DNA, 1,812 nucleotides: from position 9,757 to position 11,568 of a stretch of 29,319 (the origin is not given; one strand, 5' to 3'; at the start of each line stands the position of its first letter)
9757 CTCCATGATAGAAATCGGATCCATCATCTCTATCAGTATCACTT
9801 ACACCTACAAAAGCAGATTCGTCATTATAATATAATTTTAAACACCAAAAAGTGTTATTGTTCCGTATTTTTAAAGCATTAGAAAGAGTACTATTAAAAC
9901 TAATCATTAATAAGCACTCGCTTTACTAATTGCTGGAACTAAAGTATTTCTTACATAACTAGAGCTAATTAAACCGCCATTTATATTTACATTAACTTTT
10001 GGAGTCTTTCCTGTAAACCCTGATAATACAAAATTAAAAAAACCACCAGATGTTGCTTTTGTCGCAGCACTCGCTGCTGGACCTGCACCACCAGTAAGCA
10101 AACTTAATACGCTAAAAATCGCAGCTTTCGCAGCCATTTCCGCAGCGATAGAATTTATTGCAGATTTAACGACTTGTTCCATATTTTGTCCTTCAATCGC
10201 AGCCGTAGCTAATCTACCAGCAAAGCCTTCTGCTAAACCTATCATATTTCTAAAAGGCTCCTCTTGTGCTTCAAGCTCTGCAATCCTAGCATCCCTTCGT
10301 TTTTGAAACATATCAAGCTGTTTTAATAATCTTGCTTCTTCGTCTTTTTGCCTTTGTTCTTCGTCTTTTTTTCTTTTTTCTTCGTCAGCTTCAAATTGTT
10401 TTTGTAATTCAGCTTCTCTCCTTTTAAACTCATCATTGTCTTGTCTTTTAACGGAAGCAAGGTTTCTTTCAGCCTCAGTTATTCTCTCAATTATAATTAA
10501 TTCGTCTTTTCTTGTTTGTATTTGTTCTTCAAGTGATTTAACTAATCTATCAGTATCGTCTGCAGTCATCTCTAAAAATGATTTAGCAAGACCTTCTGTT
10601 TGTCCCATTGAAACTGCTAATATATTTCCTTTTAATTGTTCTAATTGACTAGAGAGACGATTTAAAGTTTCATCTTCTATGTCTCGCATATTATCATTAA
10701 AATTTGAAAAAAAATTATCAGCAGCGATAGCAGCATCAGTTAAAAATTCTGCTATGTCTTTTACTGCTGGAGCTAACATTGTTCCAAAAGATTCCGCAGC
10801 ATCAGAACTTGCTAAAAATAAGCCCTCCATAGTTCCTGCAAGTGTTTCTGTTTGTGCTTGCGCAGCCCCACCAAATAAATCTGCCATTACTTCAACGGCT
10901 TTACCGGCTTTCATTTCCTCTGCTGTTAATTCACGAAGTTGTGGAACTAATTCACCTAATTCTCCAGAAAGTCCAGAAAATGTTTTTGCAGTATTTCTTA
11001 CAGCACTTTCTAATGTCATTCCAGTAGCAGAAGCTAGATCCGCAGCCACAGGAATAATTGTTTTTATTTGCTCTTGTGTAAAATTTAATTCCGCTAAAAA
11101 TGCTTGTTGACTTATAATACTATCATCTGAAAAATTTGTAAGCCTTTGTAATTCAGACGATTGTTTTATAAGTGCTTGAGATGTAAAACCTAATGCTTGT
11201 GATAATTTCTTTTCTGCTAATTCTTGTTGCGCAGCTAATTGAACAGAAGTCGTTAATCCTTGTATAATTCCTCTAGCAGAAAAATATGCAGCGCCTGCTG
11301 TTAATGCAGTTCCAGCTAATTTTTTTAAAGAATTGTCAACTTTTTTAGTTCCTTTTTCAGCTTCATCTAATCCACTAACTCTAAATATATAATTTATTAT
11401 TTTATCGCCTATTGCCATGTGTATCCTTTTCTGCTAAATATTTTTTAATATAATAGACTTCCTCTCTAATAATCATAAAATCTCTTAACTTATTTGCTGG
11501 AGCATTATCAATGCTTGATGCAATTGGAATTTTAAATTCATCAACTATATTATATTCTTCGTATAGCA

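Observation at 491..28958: About 12-fold over-representation of GGATCC at quasi-regular ~1 kb spacing, with no GATC outside (G)GATC(C)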

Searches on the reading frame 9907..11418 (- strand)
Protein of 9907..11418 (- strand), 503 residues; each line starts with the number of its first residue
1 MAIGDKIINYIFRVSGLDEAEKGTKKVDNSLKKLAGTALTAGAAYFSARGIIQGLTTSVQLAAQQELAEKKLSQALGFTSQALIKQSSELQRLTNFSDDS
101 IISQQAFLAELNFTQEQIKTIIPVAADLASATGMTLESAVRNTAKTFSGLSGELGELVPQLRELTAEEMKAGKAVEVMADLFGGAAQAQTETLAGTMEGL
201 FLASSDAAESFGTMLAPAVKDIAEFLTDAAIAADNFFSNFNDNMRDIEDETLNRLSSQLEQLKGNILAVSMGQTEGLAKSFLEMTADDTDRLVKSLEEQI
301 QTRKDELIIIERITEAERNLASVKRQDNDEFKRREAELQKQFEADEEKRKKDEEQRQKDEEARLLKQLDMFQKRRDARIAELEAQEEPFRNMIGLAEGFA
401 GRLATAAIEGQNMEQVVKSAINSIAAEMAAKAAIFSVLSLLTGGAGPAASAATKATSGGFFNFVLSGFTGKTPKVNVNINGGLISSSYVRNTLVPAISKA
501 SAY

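Call 6: search_protein_families(library=phrogs, proteins=[window:9907-11418:-], max_evalue=0.001)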
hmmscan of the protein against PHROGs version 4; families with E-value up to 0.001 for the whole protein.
window:9907-11418:- (503 aa): 2 families
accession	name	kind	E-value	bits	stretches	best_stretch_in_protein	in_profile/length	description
phrog_28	-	tail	1.5e-07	31.4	1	26-149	248-374/1228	tail length tape measure protein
phrog_167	-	tail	0.00018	20.3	0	163-474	484-731/1555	tail length tape measure protein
